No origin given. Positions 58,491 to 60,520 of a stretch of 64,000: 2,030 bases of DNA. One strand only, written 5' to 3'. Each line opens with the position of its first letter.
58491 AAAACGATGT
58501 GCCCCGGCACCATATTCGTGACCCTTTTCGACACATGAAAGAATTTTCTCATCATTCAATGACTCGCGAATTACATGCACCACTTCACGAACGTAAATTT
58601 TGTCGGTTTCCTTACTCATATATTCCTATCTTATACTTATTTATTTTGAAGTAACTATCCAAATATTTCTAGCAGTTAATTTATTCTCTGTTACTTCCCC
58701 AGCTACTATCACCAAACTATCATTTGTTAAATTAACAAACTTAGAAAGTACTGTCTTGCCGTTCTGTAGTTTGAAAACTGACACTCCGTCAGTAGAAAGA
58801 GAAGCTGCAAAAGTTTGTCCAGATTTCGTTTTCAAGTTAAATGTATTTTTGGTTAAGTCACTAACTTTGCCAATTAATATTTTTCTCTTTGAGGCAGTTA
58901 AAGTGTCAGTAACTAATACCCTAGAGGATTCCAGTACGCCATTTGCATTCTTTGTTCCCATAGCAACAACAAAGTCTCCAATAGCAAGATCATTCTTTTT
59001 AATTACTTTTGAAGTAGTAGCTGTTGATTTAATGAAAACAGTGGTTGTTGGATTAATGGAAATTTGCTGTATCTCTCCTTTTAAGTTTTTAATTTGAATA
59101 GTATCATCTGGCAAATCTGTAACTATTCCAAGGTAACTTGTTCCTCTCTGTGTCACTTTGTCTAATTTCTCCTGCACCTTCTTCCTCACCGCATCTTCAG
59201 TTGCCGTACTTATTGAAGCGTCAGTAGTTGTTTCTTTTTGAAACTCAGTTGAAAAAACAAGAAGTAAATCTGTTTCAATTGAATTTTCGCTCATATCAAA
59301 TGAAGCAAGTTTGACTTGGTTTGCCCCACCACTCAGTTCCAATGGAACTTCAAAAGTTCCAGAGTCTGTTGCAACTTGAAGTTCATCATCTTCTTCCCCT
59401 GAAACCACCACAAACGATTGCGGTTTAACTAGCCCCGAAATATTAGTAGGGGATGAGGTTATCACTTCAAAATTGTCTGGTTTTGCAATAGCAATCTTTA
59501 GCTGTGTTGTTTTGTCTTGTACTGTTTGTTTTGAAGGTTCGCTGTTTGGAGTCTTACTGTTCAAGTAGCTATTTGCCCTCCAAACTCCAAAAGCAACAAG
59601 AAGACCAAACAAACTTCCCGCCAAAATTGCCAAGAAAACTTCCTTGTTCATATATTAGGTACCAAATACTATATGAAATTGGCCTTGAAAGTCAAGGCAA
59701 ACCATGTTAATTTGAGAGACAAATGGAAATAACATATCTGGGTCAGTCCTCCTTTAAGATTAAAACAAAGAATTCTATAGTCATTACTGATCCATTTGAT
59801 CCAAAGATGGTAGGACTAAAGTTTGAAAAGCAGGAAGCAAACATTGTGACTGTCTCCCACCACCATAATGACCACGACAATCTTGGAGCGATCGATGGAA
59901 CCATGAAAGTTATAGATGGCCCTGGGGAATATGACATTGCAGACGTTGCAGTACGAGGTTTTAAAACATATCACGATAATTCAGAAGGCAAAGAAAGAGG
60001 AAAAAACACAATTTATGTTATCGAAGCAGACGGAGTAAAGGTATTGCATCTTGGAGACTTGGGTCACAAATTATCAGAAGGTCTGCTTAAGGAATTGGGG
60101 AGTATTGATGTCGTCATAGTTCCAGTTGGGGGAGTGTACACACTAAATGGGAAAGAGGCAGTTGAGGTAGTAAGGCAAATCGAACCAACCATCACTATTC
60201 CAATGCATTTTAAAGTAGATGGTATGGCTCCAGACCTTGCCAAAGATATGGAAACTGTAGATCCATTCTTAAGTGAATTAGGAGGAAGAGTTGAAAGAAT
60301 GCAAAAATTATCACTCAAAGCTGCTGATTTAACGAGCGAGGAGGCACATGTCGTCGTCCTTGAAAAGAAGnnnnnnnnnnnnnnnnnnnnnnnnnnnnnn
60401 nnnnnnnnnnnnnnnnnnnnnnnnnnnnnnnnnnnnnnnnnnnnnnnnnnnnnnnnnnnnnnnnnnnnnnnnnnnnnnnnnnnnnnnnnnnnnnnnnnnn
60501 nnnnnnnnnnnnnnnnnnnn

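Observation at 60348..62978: Replicative helicase DnaB split by a 427-aa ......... intein at the canonical P-loop-domain site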

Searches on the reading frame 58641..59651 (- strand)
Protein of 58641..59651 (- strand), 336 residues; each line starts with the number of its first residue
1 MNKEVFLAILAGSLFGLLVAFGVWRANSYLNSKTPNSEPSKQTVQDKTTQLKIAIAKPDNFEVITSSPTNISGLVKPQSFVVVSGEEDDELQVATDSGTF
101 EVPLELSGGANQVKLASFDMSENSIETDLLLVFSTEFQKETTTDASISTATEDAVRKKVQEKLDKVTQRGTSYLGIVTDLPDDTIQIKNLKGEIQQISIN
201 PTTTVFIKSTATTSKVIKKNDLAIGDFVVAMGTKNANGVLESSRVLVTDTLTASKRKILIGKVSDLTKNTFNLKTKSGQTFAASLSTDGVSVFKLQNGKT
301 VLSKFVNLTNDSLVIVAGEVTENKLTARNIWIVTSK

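Call 18: search_protein_families(library=pfam, proteins=[window:58641-59651:-], max_evalue=0.001)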
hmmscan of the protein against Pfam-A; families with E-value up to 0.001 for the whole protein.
window:58641-59651:- (336 aa): 2 families
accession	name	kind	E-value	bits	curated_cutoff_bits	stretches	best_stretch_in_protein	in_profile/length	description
PF09136.16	Glucodextran_B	-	1.8e-05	25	27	1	53-126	3-74/83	Glucodextranase, domain B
PF18914.6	DUF5666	-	0.00082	20.1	27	0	175-241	2-55/60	Domain of unknown function (DUF5666)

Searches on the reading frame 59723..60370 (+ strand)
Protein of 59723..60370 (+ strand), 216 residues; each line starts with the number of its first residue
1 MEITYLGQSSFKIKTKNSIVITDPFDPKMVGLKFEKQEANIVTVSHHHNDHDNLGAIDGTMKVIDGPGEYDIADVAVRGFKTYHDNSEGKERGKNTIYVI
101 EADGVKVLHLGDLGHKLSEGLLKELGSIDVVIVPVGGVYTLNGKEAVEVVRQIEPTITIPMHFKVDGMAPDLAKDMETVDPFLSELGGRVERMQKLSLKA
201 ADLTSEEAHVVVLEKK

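Call 18: search_protein_families(library=pfam, proteins=[window:59723-60370:+], max_evalue=0.001)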
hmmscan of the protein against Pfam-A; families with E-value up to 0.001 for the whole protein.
window:59723-60370:+ (216 aa): 2 families
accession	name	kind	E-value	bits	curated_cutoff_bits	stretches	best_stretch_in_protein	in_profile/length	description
PF13483.12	Lactamase_B_3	-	4.3e-53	180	24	1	2-162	1-160/160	Beta-lactamase superfamily domain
PF12706.13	Lactamase_B_2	-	4.6e-10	39.9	27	1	68-163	94-200/200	Beta-lactamase superfamily domain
